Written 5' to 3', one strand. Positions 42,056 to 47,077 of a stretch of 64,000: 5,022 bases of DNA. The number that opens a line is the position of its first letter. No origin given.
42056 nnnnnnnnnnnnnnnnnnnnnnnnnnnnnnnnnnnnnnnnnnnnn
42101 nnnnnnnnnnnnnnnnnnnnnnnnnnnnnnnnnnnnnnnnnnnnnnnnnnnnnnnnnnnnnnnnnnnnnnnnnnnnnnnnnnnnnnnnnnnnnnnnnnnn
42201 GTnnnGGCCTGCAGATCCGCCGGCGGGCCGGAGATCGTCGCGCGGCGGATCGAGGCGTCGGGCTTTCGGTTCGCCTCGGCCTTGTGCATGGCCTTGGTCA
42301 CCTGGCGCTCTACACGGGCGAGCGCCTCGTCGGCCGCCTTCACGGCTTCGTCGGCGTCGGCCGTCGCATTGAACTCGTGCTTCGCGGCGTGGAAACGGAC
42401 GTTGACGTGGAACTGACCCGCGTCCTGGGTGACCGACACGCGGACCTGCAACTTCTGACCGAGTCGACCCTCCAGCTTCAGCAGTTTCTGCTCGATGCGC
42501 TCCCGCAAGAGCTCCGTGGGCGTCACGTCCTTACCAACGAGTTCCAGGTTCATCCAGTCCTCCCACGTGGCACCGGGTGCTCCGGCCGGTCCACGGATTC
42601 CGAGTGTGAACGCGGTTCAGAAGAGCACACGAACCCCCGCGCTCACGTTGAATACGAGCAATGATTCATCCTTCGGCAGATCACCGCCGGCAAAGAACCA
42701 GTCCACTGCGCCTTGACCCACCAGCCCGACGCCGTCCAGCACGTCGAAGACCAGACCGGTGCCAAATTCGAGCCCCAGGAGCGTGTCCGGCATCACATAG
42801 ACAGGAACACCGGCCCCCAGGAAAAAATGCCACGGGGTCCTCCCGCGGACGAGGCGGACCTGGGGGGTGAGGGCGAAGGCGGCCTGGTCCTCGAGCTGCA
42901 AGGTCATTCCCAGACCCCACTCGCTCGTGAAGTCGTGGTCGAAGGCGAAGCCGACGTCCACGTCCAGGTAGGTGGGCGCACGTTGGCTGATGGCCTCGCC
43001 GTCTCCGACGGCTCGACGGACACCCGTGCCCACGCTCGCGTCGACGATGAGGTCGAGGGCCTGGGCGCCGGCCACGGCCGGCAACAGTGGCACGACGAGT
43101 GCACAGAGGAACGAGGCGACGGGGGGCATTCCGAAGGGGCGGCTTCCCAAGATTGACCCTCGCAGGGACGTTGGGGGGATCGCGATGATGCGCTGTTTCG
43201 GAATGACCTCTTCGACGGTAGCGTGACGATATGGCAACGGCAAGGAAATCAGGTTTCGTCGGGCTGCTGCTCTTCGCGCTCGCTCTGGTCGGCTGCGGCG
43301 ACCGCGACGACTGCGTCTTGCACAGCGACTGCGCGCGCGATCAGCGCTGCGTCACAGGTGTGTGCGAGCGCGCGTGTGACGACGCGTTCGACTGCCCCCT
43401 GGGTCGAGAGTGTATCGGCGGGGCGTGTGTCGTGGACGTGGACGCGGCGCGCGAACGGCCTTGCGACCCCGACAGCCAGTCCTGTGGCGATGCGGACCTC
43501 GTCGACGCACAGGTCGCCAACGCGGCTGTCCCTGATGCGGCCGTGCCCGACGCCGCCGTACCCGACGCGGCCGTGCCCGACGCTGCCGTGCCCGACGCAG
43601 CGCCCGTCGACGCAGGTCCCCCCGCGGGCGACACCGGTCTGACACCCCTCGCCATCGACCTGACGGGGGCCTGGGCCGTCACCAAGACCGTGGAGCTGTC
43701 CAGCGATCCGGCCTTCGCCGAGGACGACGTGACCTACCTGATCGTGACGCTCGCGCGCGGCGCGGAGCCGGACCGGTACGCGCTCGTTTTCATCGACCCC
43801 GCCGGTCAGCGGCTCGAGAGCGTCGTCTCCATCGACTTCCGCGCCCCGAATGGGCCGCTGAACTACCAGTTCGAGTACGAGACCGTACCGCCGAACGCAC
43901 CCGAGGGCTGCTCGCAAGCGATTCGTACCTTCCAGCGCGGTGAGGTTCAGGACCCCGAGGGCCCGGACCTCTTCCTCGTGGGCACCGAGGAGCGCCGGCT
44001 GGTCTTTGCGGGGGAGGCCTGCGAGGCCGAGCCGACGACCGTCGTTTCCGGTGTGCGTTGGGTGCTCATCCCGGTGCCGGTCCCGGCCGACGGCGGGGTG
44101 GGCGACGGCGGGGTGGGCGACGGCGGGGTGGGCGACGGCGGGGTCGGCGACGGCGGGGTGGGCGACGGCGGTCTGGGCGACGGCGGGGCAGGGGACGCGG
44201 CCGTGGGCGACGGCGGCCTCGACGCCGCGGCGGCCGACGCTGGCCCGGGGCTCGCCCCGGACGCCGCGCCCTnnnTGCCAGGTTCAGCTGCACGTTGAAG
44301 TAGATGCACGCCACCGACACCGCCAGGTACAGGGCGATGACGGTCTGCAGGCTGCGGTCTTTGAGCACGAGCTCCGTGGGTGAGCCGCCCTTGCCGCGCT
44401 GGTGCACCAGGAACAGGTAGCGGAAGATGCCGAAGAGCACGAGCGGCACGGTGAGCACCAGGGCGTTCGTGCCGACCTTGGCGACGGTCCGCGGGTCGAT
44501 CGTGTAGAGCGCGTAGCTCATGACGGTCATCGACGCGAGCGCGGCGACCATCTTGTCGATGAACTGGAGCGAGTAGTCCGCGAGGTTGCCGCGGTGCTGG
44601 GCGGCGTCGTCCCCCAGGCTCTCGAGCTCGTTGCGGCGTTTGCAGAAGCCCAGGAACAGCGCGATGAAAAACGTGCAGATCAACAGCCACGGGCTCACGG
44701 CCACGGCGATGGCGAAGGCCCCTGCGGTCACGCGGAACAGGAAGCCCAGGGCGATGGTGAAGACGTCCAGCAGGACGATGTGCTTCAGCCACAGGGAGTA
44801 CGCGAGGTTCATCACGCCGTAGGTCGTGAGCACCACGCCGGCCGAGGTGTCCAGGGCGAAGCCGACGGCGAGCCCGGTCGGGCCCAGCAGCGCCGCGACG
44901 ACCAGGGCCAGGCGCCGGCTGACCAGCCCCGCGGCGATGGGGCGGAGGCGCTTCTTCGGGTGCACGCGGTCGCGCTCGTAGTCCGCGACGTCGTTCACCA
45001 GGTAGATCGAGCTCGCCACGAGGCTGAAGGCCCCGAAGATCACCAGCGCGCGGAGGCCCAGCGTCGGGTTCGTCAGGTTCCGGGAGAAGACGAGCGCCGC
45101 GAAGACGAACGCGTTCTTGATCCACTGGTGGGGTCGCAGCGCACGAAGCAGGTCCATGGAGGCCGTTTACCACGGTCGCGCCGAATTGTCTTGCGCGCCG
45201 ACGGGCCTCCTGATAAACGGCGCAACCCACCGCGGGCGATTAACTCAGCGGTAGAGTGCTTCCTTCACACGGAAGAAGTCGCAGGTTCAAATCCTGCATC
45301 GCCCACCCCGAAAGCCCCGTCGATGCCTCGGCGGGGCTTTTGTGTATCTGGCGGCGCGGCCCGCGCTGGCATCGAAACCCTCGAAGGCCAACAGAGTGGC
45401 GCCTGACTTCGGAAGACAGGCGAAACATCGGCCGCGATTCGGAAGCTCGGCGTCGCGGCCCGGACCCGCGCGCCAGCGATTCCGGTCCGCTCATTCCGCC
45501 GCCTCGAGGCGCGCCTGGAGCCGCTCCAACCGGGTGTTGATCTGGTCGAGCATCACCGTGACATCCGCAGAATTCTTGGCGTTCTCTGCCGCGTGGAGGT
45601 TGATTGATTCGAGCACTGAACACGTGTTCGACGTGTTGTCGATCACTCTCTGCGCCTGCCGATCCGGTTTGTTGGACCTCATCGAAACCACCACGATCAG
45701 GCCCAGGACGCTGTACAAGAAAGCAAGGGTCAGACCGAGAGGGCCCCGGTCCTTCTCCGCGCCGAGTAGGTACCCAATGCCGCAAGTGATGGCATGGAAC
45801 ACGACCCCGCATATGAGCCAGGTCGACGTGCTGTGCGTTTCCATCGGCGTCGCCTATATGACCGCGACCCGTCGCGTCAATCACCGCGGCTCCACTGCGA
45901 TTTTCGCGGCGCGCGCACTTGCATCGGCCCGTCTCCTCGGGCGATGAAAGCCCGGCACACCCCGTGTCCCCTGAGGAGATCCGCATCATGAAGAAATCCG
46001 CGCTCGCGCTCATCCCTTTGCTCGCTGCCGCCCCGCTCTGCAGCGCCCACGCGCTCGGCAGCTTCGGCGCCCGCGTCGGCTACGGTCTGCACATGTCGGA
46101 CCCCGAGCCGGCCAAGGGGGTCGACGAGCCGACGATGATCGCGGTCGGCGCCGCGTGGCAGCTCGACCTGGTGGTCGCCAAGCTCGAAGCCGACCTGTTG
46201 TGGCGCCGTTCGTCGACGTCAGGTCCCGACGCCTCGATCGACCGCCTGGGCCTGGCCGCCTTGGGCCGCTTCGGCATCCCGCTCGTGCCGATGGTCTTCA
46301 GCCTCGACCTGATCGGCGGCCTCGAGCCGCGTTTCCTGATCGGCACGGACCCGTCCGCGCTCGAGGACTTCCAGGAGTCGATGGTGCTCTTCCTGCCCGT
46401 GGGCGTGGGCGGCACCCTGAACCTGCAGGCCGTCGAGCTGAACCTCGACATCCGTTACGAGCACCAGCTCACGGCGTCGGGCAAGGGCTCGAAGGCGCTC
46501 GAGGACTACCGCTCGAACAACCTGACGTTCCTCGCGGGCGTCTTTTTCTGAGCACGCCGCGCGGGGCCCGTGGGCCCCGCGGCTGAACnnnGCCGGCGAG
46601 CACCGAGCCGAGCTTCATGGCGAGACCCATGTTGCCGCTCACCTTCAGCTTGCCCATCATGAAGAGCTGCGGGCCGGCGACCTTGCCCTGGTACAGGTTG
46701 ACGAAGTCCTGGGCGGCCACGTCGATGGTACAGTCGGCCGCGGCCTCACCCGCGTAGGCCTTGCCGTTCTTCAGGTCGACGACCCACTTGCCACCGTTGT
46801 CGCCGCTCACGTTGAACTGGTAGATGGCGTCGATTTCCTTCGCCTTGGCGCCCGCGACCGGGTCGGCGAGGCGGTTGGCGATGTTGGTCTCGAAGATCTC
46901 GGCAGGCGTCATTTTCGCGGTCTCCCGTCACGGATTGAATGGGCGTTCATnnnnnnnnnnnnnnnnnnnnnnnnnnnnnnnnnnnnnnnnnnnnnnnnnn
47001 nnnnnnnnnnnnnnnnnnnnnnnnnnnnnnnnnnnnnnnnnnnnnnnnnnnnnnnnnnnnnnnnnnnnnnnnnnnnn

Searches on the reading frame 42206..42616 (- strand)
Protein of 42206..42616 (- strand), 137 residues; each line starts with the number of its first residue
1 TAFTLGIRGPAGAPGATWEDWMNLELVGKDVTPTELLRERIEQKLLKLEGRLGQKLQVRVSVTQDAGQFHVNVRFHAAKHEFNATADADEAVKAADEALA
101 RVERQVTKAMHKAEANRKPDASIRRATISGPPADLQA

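Call 79: search_protein_families(library=pfam, proteins=[window:42206-42616:-], max_evalue=0.0001)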
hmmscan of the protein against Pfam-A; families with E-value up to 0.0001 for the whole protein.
window:42206-42616:- (137 aa): 1 family
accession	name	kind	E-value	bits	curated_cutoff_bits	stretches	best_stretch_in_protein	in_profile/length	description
PF02482.25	Ribosomal_S30AE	-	1.3e-11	45.5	23.7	1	25-112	2-86/88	Sigma 54 modulation protein / S30EA ribosomal protein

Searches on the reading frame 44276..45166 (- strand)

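Call 76: search_protein_families(library=pfam, proteins=[window:44276-45166:-], max_evalue=0.00001)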
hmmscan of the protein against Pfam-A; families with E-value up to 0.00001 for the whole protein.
window:44276-45166:- (297 aa): 1 family
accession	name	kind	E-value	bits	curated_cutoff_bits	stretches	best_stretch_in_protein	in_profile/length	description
PF01040.23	UbiA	-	7.7e-26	91.3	34.2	1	21-258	5-236/250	UbiA prenyltransferase family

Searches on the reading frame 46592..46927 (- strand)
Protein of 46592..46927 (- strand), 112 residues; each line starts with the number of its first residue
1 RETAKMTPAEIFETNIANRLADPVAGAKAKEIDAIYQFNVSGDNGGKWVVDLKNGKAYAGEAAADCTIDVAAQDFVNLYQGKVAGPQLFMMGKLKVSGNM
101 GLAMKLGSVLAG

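Call 79: search_protein_families(library=pfam, proteins=[window:46592-46927:-], max_evalue=0.0001)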
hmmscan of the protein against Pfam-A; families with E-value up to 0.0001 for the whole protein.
window:46592-46927:- (112 aa): 2 families
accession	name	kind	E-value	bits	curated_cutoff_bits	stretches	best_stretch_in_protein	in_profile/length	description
PF02036.22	SCP2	-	2.2e-23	83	21.3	1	19-110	7-100/101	SCP-2 sterol transfer family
PF14864.11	Alkyl_sulf_C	-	1.5e-06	28.9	27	1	18-110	18-113/125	Alkyl sulfatase C-terminal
